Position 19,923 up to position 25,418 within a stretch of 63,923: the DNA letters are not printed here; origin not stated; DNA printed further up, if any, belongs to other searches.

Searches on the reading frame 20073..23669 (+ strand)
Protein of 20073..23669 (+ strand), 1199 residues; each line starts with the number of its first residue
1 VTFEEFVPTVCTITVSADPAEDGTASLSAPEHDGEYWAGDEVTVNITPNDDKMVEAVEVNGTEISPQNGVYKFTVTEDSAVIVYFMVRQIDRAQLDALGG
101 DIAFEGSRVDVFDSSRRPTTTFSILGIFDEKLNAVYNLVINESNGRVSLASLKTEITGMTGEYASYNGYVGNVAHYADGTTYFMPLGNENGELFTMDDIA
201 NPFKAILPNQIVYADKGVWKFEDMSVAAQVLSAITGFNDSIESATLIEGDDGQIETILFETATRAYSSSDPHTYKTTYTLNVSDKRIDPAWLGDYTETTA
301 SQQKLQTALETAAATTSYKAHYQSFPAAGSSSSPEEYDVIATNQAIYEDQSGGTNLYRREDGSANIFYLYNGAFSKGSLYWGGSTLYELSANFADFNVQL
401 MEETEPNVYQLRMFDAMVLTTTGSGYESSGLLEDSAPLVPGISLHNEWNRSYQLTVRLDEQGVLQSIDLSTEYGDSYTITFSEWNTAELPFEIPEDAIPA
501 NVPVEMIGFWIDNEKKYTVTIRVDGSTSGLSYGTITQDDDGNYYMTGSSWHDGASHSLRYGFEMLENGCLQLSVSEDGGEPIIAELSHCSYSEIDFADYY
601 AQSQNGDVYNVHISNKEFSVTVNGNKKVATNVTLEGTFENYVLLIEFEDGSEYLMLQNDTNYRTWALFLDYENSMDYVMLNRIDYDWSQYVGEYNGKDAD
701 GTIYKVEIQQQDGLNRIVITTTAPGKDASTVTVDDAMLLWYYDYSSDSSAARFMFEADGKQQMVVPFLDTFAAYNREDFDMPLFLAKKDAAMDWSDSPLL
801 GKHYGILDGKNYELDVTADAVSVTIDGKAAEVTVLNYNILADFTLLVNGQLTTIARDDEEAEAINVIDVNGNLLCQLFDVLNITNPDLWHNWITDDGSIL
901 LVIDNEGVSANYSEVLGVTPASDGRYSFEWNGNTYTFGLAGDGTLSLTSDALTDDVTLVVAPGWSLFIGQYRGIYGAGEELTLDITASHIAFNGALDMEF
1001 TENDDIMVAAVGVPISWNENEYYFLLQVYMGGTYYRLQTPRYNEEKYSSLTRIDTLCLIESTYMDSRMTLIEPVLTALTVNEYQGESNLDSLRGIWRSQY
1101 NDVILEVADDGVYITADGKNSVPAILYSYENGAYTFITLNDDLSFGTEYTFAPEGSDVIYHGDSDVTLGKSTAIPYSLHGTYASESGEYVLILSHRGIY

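Call 68: search_protein_representatives(protein=window:20073-23669:+)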
Query: 1199 residues. Proteins with E-value up to 0.001 (for the whole library): 118; up to 1e-10: 51; up to 1e-30: 8. The best 118 are listed.
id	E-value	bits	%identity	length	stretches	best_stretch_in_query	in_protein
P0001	0.0e+00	2714.2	86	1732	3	1-1199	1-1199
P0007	1.8e-118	413.3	30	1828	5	9-1197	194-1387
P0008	1.9e-46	174.7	30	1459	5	12-683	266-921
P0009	2.7e-42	160.9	28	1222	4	2-849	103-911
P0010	1.1e-38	148.9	30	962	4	12-527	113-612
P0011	5.0e-36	140.2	29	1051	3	34-702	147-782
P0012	6.4e-36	139.8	30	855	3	8-544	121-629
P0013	6.8e-35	136.4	29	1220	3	14-971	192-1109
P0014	1.5e-29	118.7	30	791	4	10-501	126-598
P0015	4.0e-28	114.0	27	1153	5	41-545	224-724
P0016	5.7e-28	113.5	34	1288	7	8-87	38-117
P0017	2.0e-27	111.7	26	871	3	12-703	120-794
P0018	3.4e-27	111.0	29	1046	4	6-550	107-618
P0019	2.5e-26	108.1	28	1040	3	8-692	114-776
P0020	2.6e-26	108.0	30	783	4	19-510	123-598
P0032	2.9e-17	78.0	27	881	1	26-837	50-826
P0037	9.2e-15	69.8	28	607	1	10-530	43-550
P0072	2.0e-08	48.8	26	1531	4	29-715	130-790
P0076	3.9e-07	44.5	30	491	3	9-121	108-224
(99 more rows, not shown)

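Call 70: find_encoding_contigs(protein=P0007, flank=3000, max_places=6)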
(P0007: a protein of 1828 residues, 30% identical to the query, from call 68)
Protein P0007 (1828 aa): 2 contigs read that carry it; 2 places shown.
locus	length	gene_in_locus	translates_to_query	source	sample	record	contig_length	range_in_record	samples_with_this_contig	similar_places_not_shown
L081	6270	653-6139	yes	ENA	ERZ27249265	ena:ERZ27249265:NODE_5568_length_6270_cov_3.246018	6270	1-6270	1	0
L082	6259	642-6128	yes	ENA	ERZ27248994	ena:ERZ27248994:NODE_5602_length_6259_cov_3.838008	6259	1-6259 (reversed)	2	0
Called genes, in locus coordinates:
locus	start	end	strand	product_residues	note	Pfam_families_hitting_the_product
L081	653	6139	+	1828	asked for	-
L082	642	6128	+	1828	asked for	-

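Call 71: find_encoding_contigs(protein=P0032, flank=3000, max_places=6)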
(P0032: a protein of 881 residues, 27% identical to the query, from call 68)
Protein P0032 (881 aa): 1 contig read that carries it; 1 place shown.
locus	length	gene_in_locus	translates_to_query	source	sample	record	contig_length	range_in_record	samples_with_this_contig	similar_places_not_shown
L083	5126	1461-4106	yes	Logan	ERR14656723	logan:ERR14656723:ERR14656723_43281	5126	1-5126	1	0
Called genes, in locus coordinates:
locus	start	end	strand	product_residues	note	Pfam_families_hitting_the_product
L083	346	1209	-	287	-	PF00763:THF_DHG_CYH, PF02882:THF_DHG_CYH_C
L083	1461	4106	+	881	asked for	-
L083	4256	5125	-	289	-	?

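Call 75: find_encoding_contigs(protein=P0072, flank=3000, max_places=4)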
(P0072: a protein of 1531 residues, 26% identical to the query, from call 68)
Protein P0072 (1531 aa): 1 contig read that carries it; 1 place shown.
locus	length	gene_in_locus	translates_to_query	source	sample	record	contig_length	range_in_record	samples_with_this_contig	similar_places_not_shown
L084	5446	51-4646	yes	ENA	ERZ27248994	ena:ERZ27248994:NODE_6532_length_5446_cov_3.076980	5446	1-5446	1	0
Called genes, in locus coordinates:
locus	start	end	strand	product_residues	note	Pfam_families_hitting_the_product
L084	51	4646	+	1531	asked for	PF18998:Flg_new_2 (weak)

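Call 76: find_encoding_contigs(protein=P0076, flank=2000, max_places=4)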
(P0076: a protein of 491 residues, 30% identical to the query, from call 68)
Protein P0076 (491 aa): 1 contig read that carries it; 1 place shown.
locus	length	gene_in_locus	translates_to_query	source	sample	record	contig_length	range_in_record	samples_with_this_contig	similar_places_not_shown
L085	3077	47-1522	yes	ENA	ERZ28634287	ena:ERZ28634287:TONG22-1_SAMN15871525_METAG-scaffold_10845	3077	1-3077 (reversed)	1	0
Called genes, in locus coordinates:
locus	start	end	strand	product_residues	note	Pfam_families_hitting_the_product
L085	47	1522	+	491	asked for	PF18998:Flg_new_2 (faint), PF00085:Thioredoxin (weak)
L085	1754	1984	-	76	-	-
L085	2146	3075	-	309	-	?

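Call 77: find_encoding_contigs(protein=P0013, flank=1000, max_places=3)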
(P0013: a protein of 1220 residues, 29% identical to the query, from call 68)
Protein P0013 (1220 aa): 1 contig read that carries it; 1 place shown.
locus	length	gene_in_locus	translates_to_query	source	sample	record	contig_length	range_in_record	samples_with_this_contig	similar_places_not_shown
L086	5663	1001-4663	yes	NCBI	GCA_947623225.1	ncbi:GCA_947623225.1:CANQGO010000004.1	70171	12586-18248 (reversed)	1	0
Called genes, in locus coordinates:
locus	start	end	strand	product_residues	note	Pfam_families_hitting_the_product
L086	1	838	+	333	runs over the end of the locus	-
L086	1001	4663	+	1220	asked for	PF18998:Flg_new_2 (weak)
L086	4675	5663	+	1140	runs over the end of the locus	PF18998:Flg_new_2 (faint)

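Call 88: find_encoding_contigs(protein=P0037, flank=500, max_places=3)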
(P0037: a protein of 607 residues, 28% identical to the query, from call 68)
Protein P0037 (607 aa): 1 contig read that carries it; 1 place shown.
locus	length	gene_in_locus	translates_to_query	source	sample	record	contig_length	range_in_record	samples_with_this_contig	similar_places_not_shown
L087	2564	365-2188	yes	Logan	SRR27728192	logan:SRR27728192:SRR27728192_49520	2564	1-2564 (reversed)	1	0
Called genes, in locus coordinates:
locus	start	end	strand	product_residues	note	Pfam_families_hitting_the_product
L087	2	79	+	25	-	?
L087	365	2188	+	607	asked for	-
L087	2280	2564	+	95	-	?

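Call 89: find_encoding_contigs(protein=P0009, flank=500, max_places=3)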
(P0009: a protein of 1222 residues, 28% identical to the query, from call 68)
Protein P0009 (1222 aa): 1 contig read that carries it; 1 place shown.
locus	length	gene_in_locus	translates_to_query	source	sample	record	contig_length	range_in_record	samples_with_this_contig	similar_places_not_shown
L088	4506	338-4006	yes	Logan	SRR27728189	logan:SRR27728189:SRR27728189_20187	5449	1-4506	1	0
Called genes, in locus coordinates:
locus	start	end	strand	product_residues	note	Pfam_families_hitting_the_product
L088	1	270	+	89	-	?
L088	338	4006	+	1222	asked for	PF18998:Flg_new_2 (faint)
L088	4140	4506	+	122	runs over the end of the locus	PF03840:SecG (weak)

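Call 102: find_encoding_contigs(protein=P0010, flank=600, max_places=2)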
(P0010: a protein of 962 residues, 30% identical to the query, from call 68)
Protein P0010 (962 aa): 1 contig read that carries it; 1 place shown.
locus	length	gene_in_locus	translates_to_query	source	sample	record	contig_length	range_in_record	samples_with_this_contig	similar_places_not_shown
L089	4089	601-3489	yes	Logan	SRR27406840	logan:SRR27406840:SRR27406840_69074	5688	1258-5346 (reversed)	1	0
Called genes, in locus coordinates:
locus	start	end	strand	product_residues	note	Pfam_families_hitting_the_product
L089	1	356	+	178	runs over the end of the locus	PF00156:Pribosyltran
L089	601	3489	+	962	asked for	PF18998:Flg_new_2 (weak)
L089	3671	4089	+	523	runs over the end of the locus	PF00501:AMP-binding, PF13193:AMP-binding_C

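Call 103: find_encoding_contigs(protein=P0018, flank=600, max_places=2)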
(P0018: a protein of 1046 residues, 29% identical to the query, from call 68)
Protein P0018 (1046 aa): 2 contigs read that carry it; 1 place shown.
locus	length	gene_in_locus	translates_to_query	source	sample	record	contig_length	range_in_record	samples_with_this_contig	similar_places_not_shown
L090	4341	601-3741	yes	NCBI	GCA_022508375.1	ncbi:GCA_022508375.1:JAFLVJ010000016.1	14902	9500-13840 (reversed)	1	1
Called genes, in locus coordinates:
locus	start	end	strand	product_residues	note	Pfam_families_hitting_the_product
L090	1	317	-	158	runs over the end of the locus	PF12158:DUF3592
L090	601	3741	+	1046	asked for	-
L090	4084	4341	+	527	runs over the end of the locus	PF09479:Flg_new (weak)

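Call 104: find_encoding_contigs(protein=P0019, flank=600, max_places=2)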
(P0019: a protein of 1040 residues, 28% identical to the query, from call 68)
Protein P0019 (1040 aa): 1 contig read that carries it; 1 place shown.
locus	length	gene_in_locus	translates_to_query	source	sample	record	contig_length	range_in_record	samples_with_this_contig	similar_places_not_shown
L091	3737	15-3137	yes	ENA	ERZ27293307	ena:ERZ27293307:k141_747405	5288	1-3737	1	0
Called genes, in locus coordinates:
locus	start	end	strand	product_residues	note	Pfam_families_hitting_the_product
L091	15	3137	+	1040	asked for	PF18998:Flg_new_2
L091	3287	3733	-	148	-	PF08769:Spo0A_C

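Call 105: find_encoding_contigs(protein=P0008, flank=600, max_places=2)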
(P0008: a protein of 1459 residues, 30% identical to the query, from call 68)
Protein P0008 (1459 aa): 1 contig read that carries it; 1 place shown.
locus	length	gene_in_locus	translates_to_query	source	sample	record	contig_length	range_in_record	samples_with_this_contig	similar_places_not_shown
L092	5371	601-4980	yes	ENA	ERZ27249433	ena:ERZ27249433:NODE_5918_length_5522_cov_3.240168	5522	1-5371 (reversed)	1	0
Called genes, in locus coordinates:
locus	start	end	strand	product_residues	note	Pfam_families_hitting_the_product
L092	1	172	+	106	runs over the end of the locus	?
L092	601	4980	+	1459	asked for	PF18998:Flg_new_2 (weak)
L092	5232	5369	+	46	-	?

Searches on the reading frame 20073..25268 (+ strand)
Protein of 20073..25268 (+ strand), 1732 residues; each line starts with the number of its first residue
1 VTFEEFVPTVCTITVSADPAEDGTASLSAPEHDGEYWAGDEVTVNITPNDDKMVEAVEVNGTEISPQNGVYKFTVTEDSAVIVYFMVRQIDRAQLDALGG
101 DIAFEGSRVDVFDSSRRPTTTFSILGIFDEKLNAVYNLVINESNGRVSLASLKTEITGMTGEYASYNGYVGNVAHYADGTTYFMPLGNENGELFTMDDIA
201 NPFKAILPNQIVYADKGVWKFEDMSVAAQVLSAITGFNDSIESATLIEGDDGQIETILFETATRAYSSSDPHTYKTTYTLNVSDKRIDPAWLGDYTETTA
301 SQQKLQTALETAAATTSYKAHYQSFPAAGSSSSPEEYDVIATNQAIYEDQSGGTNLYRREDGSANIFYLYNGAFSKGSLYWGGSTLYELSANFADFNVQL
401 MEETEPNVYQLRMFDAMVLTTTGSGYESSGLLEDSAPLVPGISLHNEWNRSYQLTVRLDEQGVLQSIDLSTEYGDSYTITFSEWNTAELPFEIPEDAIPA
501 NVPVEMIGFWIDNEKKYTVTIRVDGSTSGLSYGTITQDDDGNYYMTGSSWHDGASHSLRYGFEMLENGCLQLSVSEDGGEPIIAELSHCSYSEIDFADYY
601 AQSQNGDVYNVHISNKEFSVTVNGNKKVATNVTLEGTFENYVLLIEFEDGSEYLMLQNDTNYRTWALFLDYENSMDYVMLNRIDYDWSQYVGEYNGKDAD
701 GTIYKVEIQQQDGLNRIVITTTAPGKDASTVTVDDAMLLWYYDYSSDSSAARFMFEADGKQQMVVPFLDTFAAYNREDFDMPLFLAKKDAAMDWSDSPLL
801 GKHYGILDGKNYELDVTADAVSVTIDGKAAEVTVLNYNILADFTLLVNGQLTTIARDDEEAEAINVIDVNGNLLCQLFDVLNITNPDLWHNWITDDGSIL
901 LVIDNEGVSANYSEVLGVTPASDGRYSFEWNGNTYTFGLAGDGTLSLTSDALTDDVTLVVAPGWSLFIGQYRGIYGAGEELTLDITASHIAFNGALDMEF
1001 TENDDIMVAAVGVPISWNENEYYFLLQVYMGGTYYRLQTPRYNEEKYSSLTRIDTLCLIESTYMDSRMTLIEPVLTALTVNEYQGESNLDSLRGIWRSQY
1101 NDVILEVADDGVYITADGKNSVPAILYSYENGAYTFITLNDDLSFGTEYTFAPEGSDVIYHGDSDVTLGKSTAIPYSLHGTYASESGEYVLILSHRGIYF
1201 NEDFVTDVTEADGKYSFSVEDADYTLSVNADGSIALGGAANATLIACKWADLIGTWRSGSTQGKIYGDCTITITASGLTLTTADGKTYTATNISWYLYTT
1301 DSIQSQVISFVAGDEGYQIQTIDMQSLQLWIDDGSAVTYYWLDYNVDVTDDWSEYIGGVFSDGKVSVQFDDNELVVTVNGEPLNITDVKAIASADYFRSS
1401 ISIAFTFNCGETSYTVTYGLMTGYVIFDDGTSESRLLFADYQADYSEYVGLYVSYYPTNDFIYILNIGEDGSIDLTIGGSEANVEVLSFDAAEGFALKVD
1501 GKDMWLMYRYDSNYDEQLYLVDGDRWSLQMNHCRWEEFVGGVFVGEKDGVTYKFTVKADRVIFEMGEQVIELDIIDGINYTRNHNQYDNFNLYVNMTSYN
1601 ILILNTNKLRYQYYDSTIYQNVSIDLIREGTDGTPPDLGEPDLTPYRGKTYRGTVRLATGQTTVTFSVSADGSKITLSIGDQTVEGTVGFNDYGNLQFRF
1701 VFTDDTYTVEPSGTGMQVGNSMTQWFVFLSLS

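Call 14: find_related_loci(query=window:20073-25268:+, collection=genome_contigs, flank=3000)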
Query window:20073-25268:+ (1732 aa) in genome_contigs; peptide patterns used: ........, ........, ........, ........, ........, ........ (x = any residue, [..] = any of these).
12 stretches matched a pattern, but none encodes a relative of the query by tblastn (E <= 1e-3).
